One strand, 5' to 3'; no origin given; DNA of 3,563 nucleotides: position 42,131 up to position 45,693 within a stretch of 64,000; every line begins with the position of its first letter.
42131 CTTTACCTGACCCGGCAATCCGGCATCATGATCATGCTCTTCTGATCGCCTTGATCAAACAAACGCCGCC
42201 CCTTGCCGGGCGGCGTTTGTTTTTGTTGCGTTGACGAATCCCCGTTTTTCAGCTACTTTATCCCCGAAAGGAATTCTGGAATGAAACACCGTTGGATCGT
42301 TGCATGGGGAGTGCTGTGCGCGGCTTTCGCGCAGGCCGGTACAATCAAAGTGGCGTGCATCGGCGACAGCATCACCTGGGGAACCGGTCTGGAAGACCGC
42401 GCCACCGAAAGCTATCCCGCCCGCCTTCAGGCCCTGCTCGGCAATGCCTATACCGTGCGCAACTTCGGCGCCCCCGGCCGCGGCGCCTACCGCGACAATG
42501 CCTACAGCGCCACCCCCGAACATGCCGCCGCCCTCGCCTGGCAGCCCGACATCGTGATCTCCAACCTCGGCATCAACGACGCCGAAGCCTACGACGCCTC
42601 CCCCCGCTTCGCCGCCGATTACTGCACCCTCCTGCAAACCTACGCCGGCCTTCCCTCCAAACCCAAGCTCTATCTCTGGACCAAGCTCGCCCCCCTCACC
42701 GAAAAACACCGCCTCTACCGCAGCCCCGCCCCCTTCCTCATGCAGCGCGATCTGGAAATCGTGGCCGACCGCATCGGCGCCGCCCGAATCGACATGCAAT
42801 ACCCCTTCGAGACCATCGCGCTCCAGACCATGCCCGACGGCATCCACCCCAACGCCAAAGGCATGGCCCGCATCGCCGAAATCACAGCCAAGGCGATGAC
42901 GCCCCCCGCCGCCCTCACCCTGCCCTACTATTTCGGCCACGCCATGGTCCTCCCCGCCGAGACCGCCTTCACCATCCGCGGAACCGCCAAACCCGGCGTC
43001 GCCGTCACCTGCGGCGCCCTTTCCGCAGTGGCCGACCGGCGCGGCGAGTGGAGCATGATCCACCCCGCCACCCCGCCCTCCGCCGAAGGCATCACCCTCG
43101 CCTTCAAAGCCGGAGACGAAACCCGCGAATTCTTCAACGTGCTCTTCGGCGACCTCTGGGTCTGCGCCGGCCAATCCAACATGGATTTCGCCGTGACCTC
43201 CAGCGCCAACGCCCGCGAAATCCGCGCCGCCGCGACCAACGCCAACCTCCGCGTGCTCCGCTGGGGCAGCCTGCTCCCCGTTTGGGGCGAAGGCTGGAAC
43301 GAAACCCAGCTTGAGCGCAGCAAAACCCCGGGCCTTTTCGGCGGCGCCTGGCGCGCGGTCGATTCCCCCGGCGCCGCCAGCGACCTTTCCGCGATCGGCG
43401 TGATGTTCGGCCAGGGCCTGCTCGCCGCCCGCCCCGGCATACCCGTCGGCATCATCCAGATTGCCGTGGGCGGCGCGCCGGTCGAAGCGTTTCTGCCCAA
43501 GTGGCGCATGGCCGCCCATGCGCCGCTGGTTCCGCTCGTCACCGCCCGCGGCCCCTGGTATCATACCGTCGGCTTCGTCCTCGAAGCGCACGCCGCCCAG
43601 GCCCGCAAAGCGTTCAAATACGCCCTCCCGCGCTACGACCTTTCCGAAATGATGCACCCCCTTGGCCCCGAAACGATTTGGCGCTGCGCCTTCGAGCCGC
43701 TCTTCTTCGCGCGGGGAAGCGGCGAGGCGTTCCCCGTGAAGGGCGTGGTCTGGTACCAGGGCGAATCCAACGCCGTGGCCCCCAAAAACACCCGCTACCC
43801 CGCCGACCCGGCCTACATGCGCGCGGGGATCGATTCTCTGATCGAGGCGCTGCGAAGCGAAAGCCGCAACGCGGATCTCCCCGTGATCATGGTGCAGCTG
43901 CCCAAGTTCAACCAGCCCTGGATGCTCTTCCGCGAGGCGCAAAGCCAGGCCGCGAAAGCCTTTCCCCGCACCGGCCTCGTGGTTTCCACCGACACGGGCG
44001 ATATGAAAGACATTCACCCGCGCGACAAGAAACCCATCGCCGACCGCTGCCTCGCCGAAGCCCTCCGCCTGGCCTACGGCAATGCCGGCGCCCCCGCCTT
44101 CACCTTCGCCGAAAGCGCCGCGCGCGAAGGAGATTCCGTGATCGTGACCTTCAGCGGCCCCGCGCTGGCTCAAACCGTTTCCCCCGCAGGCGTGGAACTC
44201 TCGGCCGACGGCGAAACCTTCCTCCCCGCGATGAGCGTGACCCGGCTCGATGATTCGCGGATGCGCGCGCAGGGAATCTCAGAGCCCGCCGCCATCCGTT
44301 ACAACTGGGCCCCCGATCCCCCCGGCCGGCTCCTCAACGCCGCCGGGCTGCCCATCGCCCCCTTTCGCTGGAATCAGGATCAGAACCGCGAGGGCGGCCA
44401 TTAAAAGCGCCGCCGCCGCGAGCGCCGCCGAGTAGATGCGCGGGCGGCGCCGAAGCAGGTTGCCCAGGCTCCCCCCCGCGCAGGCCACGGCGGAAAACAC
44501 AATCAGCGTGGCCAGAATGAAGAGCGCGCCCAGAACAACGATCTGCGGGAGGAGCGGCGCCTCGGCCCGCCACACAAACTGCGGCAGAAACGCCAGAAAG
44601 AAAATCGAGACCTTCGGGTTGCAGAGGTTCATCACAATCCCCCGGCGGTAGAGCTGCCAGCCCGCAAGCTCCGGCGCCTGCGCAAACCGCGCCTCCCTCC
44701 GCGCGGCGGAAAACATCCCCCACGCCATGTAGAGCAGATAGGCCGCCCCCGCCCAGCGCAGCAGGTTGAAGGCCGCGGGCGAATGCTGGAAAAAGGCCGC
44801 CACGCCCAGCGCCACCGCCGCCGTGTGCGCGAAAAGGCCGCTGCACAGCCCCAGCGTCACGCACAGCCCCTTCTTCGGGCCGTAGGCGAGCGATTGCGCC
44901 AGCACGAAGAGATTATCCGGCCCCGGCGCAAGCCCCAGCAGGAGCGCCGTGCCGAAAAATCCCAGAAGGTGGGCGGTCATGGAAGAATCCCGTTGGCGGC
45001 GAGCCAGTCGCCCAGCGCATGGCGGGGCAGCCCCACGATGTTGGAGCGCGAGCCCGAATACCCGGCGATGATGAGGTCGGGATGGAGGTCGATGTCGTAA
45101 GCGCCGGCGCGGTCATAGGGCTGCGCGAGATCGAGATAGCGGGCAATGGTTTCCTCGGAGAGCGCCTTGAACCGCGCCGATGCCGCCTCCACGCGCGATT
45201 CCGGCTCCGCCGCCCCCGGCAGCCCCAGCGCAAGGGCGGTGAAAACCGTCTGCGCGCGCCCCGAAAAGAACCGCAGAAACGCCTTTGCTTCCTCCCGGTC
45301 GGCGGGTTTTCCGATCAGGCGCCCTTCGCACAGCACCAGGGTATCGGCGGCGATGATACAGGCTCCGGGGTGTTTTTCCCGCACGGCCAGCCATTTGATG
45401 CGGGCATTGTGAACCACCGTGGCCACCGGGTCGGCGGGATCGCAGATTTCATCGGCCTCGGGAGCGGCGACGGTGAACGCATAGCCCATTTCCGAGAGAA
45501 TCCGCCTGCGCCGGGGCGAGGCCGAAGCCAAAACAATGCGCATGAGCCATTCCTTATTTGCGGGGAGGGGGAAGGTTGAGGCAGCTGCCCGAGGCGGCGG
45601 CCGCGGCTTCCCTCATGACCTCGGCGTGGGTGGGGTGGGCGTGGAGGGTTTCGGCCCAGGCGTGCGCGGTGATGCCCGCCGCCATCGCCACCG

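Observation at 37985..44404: Surface protein with discoidin domain followed by a dual SGNH + SASA esterase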

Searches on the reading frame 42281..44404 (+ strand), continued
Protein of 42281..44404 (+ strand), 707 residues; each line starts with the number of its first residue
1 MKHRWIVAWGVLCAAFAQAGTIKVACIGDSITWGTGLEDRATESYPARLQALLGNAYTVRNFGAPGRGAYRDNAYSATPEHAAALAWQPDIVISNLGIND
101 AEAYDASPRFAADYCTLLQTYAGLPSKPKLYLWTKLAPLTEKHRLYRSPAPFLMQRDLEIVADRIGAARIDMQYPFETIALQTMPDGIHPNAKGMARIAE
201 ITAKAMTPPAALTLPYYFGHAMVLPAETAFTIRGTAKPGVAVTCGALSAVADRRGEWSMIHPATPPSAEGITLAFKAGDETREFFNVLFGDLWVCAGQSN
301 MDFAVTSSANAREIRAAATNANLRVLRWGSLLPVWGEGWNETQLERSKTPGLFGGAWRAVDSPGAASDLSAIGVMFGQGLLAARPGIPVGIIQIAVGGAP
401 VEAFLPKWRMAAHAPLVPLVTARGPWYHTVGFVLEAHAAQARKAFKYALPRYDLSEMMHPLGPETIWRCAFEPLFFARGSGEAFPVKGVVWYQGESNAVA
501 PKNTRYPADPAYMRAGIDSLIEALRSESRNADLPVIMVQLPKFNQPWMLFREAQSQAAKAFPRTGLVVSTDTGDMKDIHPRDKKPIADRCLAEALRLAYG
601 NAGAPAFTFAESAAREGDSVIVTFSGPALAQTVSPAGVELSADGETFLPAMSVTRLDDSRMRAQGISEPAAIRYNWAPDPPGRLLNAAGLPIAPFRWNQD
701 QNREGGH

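Call 70: find_encoding_contigs(protein=P0004, flank=8000, max_places=1)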
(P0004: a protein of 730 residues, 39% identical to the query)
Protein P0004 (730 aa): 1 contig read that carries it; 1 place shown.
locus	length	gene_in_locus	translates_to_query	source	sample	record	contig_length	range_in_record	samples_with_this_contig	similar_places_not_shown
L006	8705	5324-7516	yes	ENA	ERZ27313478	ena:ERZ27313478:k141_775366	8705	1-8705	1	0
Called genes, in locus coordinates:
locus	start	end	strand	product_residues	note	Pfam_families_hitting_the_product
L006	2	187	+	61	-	?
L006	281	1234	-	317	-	PF00480:ROK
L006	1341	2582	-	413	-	PF13377:Peripla_BP_3, PF12833:HTH_18, PF00165:HTH_AraC (weak)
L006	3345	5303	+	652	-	PF13088:BNR_2, PF13859:BNR_3, PF02012:BNR (faint)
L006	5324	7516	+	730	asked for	PF00657:Lipase_GDSL, PF13472:Lipase_GDSL_2, PF03629:SASA (weak)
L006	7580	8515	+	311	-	PF00701:DHDPS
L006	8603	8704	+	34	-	?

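Call 94: find_encoding_contigs(protein=P0003, flank=6000, max_places=2)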
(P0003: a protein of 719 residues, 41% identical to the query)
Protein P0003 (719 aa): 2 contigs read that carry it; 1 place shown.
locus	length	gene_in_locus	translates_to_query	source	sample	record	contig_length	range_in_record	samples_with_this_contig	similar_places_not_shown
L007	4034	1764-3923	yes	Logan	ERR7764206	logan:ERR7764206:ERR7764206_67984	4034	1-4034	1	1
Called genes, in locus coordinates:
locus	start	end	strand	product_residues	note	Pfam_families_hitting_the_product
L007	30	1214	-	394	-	PF13377:Peripla_BP_3, PF12833:HTH_18, PF00165:HTH_AraC (weak)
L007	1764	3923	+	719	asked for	PF00657:Lipase_GDSL, PF13472:Lipase_GDSL_2, PF03629:SASA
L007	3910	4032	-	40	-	?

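Call 95: find_encoding_contigs(protein=P0008, flank=6000, max_places=2)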
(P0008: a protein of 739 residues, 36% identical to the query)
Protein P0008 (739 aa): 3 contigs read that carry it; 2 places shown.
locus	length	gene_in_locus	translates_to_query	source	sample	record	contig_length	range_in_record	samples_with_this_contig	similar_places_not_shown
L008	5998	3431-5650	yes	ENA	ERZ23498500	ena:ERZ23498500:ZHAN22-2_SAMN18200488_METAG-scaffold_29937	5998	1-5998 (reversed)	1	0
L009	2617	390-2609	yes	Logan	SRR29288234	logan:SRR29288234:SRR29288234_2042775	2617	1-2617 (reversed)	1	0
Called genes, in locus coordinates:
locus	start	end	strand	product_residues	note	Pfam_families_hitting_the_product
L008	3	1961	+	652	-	?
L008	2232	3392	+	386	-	PF07221:GlcNAc_2-epim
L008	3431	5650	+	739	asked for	PF00657:Lipase_GDSL, PF13472:Lipase_GDSL_2, PF03629:SASA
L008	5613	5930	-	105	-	PF13377:Peripla_BP_3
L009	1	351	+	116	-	?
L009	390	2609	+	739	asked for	PF00657:Lipase_GDSL, PF13472:Lipase_GDSL_2, PF03629:SASA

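Call 96: find_encoding_contigs(protein=P0014, flank=6000, max_places=2)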
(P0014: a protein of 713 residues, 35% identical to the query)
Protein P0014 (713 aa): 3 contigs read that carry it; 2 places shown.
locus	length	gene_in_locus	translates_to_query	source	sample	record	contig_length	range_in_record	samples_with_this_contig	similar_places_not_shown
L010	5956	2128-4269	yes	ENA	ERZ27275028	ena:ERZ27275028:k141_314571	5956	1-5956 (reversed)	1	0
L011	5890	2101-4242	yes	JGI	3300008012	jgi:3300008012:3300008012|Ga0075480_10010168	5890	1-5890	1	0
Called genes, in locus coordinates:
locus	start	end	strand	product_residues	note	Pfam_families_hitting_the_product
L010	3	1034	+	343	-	?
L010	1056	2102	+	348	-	PF00392:GntR, PF08279:HTH_11 (weak)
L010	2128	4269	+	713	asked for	PF00657:Lipase_GDSL, PF13472:Lipase_GDSL_2, PF03629:SASA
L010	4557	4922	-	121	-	-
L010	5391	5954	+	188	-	?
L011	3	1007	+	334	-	?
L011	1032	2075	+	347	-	PF00392:GntR, PF08279:HTH_11 (weak)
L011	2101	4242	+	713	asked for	PF00657:Lipase_GDSL, PF13472:Lipase_GDSL_2, PF03629:SASA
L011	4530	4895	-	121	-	-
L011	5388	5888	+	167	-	?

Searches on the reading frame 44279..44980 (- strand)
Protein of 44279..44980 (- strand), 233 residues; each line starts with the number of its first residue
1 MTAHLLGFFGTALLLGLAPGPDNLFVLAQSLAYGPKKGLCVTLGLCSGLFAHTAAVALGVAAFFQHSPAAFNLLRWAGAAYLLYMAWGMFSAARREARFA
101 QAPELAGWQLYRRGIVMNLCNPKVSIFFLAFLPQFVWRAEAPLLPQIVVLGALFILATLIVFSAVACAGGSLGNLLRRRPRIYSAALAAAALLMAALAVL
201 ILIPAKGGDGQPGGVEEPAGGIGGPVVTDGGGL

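Call 11: search_protein_families(library=pfam, proteins=[window:44279-44980:-], max_evalue=0.001)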
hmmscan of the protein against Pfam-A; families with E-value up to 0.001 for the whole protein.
window:44279-44980:- (233 aa): 1 family
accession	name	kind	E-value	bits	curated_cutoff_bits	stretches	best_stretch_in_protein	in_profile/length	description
PF01810.24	LysE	-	4.3e-36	124.7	25.6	1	15-202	3-190/193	LysE type translocator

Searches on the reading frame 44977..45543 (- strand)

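Call 11: search_protein_families(library=pfam, proteins=[window:44977-45543:-], max_evalue=0.001)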
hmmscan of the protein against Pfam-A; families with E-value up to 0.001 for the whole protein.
window:44977-45543:- (188 aa): 1 family
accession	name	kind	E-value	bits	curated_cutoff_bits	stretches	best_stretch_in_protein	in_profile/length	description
PF02545.19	Maf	-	4.1e-43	147.7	27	1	2-182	1-185/187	Maf-like protein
